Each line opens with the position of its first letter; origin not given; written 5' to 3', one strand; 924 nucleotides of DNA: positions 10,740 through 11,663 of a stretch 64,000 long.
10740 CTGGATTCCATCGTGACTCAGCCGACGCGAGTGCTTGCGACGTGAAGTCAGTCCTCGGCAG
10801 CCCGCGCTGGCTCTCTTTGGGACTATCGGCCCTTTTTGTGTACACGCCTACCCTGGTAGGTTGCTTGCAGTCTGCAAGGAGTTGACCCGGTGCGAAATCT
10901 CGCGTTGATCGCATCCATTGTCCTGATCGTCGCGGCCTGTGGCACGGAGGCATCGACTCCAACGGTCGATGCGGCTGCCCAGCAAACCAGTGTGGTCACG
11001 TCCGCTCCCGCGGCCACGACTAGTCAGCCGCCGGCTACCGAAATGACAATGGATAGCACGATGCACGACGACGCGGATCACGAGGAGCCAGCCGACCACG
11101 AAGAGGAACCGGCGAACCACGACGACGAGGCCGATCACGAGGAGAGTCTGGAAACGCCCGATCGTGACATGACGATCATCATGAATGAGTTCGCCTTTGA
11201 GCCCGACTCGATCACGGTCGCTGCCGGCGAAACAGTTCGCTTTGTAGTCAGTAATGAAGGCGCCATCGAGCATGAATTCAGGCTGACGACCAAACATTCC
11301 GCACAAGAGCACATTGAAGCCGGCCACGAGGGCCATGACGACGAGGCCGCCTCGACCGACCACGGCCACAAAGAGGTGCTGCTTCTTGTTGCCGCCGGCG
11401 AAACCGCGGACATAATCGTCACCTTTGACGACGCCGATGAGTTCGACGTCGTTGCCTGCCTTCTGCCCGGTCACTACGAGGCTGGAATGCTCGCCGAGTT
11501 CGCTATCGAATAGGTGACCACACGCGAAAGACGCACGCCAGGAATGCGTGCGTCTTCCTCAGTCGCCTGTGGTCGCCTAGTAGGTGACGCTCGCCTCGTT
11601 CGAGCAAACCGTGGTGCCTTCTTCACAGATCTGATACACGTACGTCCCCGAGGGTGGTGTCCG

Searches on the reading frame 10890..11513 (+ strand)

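Call 27: search_protein_families(library=pfam, proteins=[window:10890-11513:+], max_evalue=0.001)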
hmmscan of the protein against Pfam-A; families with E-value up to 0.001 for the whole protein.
window:10890-11513:+ (207 aa): 2 families
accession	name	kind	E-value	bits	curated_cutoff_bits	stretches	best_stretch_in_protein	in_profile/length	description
PF00127.26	Copper-bind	-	1.9e-08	35.1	21.2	1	96-204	7-96/99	Copper binding proteins, plastocyanin/azurin family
PF13473.12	Cupredoxin_1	-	1.6e-06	28.5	27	1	90-145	19-73/104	Cupredoxin-like domain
